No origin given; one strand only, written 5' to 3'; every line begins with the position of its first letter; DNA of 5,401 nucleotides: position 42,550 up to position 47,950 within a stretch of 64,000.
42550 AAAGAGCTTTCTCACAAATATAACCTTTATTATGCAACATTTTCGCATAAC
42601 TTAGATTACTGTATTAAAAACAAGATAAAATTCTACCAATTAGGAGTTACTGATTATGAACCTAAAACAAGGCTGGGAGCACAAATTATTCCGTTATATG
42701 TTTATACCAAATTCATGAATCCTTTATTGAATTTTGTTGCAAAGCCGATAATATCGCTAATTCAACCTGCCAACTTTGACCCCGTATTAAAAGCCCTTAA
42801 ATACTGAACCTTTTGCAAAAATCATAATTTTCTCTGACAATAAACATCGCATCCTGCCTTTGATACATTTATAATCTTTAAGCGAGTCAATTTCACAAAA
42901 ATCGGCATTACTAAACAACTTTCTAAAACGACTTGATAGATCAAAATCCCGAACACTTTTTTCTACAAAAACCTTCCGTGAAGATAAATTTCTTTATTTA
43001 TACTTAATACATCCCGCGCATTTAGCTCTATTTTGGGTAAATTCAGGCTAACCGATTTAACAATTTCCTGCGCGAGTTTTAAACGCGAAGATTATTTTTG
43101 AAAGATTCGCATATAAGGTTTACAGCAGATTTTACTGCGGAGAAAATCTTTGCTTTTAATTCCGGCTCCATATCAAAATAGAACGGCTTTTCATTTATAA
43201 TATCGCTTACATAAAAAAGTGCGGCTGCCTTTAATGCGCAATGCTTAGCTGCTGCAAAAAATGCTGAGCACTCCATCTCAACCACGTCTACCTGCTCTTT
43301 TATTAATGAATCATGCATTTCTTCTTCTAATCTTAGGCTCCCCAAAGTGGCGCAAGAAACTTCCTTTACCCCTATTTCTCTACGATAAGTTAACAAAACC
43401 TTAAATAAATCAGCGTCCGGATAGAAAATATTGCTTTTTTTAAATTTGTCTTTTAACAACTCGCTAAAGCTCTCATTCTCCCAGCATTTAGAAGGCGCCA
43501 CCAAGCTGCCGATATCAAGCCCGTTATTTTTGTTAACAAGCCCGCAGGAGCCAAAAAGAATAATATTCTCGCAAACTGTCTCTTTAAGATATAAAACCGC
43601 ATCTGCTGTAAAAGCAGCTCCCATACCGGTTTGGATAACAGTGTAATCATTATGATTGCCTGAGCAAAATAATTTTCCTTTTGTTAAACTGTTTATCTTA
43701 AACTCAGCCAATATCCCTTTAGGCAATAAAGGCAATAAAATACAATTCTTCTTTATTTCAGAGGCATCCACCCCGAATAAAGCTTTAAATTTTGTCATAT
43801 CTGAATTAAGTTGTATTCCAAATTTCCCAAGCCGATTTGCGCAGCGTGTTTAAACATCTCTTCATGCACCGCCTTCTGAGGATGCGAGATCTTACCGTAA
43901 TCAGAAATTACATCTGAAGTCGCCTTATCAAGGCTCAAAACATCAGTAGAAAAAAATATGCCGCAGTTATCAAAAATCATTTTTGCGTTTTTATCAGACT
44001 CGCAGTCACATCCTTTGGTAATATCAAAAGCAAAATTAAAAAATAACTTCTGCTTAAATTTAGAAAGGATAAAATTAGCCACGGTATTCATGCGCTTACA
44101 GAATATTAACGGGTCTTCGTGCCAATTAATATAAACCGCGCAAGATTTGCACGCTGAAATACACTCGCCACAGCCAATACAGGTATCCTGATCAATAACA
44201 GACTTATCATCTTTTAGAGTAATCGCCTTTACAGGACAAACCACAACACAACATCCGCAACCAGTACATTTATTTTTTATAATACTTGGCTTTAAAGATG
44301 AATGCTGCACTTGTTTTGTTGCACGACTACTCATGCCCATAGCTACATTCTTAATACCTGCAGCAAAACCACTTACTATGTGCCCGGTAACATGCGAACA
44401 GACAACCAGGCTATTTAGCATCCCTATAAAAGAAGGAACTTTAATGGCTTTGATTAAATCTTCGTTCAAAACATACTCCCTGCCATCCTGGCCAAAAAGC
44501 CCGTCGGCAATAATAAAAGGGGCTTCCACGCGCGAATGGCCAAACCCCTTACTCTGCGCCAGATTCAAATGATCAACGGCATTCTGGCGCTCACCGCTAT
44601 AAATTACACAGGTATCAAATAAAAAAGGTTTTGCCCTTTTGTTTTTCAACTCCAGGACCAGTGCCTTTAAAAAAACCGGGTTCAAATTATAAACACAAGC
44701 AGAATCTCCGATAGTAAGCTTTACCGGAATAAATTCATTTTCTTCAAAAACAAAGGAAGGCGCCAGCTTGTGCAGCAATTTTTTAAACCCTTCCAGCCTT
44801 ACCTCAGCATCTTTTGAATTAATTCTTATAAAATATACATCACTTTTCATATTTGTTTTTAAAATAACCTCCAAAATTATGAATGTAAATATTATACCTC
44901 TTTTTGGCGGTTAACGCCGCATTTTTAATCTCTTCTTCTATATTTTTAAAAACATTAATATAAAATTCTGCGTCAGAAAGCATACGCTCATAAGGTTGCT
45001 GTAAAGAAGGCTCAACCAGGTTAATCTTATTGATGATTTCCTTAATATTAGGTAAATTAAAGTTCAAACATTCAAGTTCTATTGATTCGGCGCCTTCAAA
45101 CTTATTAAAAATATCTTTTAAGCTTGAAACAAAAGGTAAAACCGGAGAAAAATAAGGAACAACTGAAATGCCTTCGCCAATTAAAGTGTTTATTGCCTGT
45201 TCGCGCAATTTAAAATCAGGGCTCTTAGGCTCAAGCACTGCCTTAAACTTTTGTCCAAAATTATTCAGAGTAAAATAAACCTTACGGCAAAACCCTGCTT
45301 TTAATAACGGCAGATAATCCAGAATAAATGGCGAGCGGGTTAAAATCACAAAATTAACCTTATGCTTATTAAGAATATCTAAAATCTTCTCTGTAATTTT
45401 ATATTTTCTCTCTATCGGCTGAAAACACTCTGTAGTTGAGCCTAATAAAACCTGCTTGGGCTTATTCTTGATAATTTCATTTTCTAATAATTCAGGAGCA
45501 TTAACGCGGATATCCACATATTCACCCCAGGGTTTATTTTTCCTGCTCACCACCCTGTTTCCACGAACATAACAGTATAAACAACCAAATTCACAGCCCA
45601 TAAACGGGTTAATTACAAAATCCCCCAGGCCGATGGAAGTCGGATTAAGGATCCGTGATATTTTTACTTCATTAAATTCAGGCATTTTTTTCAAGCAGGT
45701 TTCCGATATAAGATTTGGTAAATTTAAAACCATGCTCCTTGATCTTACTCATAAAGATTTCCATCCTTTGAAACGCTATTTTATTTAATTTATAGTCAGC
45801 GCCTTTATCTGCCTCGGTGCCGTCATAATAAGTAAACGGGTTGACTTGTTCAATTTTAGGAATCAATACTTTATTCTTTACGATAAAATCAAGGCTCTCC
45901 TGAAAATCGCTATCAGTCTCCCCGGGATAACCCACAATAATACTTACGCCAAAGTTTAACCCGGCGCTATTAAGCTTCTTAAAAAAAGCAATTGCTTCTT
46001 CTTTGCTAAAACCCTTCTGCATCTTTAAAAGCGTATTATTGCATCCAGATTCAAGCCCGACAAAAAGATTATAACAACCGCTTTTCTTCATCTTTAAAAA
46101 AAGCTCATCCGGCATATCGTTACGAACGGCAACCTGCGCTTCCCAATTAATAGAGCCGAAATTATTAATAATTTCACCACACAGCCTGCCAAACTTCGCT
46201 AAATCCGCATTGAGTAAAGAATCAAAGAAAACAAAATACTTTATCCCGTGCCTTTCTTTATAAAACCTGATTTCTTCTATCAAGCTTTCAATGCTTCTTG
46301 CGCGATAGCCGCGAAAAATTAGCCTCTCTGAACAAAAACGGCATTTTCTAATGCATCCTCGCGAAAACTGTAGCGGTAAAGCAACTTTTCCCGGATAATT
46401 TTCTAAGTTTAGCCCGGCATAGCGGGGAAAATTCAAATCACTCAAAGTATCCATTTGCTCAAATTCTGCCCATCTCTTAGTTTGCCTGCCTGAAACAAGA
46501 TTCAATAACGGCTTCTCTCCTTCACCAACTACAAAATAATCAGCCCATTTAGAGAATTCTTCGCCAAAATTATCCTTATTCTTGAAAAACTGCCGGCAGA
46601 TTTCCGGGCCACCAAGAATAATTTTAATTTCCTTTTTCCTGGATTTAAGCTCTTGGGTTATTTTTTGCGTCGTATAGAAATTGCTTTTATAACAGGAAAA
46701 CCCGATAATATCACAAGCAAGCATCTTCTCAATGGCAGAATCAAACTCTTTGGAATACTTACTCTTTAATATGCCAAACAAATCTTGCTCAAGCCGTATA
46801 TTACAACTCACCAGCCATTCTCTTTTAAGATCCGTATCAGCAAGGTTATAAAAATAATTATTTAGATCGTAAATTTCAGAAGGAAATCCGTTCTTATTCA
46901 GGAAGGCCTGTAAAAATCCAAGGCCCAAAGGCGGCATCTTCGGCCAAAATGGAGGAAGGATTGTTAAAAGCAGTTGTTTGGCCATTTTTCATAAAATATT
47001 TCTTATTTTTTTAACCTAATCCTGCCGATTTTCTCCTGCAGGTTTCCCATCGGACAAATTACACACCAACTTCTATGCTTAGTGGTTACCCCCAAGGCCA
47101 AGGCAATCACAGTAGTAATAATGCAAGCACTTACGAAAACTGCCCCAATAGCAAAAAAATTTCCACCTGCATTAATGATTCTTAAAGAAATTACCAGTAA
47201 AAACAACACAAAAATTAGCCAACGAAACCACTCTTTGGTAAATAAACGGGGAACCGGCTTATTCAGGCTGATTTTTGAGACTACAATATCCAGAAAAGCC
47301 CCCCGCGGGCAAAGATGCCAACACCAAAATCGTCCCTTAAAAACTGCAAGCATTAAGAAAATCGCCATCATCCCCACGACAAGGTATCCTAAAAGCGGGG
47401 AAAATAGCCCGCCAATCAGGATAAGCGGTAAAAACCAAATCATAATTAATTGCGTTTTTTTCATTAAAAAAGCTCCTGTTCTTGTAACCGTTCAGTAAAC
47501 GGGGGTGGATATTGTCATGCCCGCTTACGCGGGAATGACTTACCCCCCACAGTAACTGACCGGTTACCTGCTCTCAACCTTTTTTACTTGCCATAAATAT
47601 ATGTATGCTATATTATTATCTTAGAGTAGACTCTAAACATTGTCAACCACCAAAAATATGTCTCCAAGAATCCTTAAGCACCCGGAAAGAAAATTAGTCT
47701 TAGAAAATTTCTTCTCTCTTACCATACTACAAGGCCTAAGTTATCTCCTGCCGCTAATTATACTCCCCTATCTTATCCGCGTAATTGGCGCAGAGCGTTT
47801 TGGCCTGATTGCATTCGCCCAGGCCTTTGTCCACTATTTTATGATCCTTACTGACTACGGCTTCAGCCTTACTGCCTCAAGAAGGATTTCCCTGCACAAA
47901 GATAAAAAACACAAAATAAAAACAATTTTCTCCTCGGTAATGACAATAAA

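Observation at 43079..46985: Overlapping four-gene operon: B12-binding rSAM, SplB-like rSAM, DUF362 ferredoxin-domain protein, PNP/MTAN-family nucleosidase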

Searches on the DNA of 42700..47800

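Call 67: search_rna_families(source=window, start=42700, end=47800, threshold=evalue, max_evalue=1)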
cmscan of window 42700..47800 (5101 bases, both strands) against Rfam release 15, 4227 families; matches with E-value up to 1: 0.
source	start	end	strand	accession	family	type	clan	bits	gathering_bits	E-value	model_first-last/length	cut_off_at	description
